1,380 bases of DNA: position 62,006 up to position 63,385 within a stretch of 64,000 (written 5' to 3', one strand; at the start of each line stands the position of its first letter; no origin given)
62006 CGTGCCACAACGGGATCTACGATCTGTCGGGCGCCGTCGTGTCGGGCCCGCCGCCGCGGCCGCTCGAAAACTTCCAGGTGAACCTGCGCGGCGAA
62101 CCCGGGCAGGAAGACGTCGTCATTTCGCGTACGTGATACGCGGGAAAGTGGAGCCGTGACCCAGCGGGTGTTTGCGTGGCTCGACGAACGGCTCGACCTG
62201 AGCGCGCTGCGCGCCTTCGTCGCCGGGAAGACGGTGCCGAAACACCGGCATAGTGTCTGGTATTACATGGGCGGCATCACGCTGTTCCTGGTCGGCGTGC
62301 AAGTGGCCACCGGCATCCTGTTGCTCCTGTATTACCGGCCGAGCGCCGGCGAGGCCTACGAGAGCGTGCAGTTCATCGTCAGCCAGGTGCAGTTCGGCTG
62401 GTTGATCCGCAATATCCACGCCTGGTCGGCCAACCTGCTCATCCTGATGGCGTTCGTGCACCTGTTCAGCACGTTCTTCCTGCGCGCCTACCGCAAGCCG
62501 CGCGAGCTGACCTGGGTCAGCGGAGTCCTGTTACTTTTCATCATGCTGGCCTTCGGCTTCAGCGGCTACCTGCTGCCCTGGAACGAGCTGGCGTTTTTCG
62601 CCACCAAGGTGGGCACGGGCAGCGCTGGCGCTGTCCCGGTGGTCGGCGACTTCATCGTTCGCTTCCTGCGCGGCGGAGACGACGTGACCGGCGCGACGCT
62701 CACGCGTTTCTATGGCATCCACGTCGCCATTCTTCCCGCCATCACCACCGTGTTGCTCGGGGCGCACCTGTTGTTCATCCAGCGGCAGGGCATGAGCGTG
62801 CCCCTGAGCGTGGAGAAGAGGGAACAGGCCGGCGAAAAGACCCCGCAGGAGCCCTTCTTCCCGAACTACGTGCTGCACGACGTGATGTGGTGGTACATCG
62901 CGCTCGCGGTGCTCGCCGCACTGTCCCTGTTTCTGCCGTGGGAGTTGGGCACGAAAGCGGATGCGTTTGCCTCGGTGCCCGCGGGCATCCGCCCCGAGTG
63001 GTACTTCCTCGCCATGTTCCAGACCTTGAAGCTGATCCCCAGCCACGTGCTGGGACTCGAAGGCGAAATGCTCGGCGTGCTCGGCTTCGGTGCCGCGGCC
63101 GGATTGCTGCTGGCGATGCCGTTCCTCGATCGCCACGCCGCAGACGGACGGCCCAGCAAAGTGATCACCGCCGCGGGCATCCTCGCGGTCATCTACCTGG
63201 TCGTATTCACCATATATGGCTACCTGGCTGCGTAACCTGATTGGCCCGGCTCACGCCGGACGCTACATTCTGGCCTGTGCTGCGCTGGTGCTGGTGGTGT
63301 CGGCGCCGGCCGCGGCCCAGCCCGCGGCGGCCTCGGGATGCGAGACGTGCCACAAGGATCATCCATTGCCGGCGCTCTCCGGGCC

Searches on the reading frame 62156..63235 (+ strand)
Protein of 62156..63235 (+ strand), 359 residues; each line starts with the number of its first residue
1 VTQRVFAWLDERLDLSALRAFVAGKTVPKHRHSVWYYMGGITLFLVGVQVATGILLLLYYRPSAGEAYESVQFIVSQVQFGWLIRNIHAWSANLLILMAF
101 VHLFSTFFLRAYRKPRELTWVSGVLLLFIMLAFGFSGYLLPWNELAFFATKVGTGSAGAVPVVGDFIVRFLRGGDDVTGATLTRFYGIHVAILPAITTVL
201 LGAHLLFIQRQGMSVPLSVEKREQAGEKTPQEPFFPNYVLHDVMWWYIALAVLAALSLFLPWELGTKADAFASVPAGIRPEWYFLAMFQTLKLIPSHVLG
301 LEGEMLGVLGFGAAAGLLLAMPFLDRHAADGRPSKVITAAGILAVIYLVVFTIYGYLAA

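Call 40: search_protein_families(library=pfam, proteins=[window:62156-63235:+], max_evalue=0.001)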
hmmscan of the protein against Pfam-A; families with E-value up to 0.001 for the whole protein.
window:62156-63235:+ (359 aa): 4 families
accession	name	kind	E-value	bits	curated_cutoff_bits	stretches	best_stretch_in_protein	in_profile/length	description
PF00033.24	Cytochrome_B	-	4.7e-54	183.5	27.2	1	26-212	5-189/189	Cytochrome b/b6/petB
PF13631.11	Cytochrom_B_N_2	-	1.5e-42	145.8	27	1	94-264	2-166/169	Cytochrome b(N-terminal)/b6/petB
PF00032.22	Cytochrom_B_C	-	4.6e-11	43.3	20.7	1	273-356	6-83/102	Cytochrome b(C-terminal)/b6/petD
PF01292.26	Ni_hydr_CYTB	-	0.00089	19.5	30.1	1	28-114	92-170/179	Prokaryotic cytochrome b561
